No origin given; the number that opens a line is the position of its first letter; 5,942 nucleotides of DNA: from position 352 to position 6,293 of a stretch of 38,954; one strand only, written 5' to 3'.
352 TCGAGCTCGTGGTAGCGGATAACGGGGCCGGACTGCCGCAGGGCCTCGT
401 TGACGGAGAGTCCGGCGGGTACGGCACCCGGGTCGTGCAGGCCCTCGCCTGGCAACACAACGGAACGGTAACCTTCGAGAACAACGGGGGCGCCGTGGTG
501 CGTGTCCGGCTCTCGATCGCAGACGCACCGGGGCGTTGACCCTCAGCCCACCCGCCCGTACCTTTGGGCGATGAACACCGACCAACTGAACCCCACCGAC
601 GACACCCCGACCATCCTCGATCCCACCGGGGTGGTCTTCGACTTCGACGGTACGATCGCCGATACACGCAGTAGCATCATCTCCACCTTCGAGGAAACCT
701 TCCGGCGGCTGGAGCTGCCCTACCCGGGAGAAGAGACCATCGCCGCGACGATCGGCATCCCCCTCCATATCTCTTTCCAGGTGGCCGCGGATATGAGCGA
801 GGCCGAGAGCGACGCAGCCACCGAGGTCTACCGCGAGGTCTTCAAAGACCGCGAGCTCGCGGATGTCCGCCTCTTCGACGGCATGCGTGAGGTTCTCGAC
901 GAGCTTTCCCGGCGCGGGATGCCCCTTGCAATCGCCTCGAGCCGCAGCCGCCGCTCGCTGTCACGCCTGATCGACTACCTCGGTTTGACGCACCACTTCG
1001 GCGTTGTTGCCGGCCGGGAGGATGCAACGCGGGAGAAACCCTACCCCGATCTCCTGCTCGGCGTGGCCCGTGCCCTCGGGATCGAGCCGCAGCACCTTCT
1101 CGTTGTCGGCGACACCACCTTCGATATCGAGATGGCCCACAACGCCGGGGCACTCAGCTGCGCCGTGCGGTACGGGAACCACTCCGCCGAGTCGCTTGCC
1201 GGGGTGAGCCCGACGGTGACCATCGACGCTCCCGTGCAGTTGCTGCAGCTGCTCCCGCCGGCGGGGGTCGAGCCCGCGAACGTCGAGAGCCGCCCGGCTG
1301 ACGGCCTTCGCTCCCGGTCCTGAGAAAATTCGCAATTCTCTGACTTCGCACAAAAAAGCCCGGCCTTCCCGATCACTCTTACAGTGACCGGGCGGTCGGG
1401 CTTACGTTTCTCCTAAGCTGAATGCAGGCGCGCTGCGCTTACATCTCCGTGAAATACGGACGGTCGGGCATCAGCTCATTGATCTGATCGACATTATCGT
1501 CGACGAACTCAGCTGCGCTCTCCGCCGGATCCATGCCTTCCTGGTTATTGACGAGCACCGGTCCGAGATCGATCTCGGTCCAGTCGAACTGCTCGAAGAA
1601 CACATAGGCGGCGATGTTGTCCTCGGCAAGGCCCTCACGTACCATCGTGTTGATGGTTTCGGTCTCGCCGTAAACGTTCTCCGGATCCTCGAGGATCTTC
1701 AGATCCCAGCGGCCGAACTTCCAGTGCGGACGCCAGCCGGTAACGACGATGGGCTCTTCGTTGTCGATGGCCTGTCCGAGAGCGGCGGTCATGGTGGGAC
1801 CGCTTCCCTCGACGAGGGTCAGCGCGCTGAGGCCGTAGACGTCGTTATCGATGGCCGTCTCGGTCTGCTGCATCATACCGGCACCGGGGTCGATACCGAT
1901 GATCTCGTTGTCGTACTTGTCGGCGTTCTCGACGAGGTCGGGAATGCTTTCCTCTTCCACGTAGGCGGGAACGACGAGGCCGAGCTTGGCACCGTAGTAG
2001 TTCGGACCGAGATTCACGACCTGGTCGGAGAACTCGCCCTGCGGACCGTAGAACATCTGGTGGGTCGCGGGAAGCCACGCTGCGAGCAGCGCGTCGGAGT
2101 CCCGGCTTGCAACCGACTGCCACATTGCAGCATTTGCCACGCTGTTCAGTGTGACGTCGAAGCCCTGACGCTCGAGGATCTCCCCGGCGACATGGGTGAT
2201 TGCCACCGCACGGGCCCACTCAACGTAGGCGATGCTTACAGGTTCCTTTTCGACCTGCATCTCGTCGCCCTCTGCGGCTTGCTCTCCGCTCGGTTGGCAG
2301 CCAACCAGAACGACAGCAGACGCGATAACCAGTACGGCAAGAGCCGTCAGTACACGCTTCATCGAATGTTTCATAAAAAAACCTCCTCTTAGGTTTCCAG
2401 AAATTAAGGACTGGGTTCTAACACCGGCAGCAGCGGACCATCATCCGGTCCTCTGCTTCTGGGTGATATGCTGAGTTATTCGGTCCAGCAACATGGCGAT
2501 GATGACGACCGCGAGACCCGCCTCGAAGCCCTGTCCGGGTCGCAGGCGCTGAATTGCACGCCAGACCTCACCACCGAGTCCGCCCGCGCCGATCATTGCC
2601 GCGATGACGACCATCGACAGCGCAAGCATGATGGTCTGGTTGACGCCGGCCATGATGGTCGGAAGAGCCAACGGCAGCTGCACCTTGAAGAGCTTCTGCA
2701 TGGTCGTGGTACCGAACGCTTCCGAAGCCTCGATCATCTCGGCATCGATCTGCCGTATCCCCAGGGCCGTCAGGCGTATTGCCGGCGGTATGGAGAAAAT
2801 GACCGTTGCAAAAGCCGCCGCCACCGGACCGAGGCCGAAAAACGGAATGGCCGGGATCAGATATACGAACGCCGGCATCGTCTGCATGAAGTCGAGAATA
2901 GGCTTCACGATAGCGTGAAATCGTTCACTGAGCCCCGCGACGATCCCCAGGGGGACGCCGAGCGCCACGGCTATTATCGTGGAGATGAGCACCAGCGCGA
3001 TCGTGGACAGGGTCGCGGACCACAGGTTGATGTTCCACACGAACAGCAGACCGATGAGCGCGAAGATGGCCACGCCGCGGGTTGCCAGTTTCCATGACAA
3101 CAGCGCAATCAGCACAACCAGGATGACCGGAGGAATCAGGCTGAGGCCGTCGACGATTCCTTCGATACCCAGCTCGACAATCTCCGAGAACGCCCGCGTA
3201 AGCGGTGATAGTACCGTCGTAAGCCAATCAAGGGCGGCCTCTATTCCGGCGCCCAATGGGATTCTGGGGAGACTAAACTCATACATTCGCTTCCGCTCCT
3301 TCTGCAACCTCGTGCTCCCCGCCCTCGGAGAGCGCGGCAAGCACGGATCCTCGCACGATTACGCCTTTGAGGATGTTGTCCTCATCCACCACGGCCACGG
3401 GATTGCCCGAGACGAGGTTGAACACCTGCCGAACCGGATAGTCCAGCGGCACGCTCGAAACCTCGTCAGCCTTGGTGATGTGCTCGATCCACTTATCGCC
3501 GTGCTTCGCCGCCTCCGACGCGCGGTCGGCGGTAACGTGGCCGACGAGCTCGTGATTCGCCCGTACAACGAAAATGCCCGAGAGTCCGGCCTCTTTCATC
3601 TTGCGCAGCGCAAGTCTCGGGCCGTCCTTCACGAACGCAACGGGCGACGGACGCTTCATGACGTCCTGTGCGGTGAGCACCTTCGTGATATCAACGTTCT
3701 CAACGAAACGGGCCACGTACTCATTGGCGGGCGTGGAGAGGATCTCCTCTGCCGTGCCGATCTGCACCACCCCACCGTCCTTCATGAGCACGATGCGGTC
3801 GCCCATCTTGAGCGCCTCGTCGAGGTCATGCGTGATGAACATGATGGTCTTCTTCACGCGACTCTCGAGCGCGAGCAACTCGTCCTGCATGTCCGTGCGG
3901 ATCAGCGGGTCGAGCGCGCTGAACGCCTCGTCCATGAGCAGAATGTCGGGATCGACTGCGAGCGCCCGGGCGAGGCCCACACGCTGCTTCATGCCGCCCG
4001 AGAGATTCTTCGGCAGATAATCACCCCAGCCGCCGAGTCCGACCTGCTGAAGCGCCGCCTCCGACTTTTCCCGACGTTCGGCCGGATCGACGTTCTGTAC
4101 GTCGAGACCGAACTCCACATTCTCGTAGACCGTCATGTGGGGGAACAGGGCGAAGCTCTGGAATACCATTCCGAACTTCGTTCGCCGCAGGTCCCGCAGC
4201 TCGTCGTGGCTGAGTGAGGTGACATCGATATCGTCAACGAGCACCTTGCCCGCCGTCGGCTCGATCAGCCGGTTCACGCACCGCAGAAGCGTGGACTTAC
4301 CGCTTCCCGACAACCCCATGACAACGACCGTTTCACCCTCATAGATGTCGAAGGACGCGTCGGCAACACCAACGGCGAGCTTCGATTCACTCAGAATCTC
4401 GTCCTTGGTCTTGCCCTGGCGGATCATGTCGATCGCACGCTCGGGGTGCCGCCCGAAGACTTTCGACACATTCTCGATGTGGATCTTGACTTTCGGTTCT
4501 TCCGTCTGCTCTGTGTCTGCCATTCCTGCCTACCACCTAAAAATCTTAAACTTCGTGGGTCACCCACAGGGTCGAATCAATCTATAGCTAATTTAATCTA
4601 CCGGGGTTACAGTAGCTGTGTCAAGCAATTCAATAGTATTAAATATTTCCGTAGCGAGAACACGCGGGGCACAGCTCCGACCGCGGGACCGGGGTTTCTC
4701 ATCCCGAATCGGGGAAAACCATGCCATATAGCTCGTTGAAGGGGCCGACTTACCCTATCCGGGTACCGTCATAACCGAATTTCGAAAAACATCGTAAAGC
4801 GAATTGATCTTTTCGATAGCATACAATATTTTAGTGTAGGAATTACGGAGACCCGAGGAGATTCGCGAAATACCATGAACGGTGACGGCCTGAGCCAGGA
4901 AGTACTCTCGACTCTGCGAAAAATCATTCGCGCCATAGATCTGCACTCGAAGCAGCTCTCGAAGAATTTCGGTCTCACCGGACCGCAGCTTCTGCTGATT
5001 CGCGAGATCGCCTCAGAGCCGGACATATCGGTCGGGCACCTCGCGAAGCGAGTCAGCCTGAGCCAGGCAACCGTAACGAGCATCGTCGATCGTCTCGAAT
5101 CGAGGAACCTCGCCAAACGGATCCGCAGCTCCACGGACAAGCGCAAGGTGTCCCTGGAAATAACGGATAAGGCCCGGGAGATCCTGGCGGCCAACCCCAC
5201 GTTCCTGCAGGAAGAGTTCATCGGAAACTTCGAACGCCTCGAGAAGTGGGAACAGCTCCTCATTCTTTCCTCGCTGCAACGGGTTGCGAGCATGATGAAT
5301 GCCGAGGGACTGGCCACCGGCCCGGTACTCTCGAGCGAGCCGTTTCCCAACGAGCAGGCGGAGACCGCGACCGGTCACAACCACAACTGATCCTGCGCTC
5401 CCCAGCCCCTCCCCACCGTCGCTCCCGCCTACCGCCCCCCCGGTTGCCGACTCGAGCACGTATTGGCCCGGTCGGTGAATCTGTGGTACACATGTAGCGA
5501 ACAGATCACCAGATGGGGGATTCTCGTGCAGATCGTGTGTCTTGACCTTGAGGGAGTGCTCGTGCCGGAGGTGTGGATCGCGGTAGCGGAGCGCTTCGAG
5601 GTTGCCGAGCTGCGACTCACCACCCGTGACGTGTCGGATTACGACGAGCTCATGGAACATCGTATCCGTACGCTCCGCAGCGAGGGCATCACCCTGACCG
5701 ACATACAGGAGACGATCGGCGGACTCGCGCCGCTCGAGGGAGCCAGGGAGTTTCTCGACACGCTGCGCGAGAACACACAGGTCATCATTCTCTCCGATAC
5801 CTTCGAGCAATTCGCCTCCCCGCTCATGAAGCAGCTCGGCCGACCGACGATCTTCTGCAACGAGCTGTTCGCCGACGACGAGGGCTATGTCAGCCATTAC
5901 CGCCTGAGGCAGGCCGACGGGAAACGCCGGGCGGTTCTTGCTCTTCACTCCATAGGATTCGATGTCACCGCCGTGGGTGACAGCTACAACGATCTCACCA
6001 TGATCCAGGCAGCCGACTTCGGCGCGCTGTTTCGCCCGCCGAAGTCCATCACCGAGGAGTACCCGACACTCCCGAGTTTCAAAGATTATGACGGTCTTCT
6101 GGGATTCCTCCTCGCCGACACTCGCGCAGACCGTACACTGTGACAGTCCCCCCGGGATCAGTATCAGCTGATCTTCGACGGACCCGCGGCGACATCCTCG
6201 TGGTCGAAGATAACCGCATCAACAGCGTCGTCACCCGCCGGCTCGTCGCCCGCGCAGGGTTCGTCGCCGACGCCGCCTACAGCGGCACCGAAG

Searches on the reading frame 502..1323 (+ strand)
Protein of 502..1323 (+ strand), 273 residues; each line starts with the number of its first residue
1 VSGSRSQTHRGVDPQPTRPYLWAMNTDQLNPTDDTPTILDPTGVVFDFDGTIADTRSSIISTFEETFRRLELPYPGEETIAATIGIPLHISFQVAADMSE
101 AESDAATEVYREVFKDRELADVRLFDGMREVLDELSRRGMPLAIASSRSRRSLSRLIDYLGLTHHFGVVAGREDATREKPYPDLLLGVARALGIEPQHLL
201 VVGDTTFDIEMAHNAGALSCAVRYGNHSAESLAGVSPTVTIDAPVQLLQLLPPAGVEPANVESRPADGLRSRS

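Call 65: search_protein_families(library=pfam, proteins=[window:502-1323:+], max_evalue=0.001)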
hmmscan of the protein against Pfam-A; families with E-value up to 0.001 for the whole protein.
window:502-1323:+ (273 aa): 5 families
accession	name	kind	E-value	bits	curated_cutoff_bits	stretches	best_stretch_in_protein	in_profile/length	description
PF13419.12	HAD_2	-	4.9e-41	141.2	23.8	1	44-222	1-178/178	Haloacid dehalogenase-like hydrolase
PF00702.32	Hydrolase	-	2.8e-29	103.3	26.4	1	43-216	3-191/191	haloacid dehalogenase-like hydrolase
PF13242.12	Hydrolase_like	-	8e-12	45.3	22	1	178-238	3-66/75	HAD-hyrolase-like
PF12710.13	HAD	-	1.9e-10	42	27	1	44-213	1-189/189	haloacid dehalogenase-like hydrolase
PF08282.18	Hydrolase_3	-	3.1e-08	34.1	20.9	0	128-165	20-57/255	haloacid dehalogenase-like hydrolase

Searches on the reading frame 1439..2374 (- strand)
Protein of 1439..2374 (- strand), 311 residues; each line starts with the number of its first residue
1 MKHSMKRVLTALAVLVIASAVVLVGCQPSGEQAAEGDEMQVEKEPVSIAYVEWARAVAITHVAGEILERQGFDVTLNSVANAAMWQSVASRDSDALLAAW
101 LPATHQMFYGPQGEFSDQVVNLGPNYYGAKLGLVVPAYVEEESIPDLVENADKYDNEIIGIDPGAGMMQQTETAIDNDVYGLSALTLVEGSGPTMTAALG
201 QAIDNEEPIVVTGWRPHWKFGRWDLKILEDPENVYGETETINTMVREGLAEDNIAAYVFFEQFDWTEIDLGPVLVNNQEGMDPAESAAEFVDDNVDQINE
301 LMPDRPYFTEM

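Call 9: search_protein_families(library=pfam, proteins=[window:1439-2374:-], max_evalue=0.001)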
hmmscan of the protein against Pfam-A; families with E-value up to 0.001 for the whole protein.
window:1439-2374:- (311 aa): 1 family
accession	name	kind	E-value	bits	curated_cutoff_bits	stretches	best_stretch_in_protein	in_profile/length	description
PF04069.17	OpuAC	-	1.2e-57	195.9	21.2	1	45-292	2-256/257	Substrate binding domain of ABC-type glycine betaine transport system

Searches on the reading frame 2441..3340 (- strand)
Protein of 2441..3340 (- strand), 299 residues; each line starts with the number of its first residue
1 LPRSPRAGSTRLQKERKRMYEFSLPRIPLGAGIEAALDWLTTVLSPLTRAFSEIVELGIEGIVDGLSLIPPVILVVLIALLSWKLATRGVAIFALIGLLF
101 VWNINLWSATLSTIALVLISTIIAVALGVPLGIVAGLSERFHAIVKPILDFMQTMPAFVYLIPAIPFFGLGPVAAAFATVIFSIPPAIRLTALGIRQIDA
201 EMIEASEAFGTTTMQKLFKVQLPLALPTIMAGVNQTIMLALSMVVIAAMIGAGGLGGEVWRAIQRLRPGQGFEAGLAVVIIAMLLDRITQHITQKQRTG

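Call 9: search_protein_families(library=pfam, proteins=[window:2441-3340:-], max_evalue=0.001)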
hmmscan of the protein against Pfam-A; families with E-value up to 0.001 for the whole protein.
window:2441-3340:- (299 aa): 1 family
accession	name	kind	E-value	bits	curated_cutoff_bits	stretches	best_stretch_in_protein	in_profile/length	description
PF00528.27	BPD_transp_1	-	3.2e-25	89.4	26.4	1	128-295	1-181/184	Binding-protein-dependent transport system inner membrane component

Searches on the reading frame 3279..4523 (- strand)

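Call 9: search_protein_families(library=pfam, proteins=[window:3279-4523:-], max_evalue=0.001)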
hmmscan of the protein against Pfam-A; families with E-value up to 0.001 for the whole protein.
window:3279-4523:- (414 aa): 4 families
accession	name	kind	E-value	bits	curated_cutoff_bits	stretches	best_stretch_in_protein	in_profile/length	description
PF00005.33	ABC_tran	-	2.9e-35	122.3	25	1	55-201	3-136/137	ABC transporter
PF00571.33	CBS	-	1.2e-08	35.5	24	0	286-333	2-49/57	CBS domain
PF09818.15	ABC_ATPase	-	0.00011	21.8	23.2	0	172-262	156-244/283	P-loop domain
PF13191.12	AAA_16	-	0.00041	21.3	32.6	1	63-97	24-58/167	AAA ATPase domain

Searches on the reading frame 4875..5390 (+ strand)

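Call 9: search_protein_families(library=pfam, proteins=[window:4875-5390:+], max_evalue=0.001)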
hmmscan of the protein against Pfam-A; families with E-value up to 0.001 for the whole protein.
window:4875-5390:+ (171 aa): 4 families
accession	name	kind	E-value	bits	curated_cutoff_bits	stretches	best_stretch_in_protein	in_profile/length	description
PF12802.13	MarR_2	-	5.8e-14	52.4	27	1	32-90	1-60/61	MarR family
PF01047.28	MarR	-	1.1e-13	51.3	24.6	1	34-92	1-59/59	MarR family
PF22381.2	Staph_reg_Sar_Rot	-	1.6e-09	38.2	27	1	26-104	4-82/85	Transcriptional regulator SarA/Rot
PF13412.12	HTH_24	-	6.9e-07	29.2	21.9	1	39-78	6-45/48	Winged helix-turn-helix DNA-binding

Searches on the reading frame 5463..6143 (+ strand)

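Call 9: search_protein_families(library=pfam, proteins=[window:5463-6143:+], max_evalue=0.001)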
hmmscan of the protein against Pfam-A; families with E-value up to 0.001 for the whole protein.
window:5463-6143:+ (226 aa): 2 families
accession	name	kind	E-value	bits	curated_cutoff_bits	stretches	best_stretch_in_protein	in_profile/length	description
PF00702.32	Hydrolase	-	3.4e-12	47.6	26.4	1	24-185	3-191/191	haloacid dehalogenase-like hydrolase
PF12710.13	HAD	-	3.3e-10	41.2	27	1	90-181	86-188/189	haloacid dehalogenase-like hydrolase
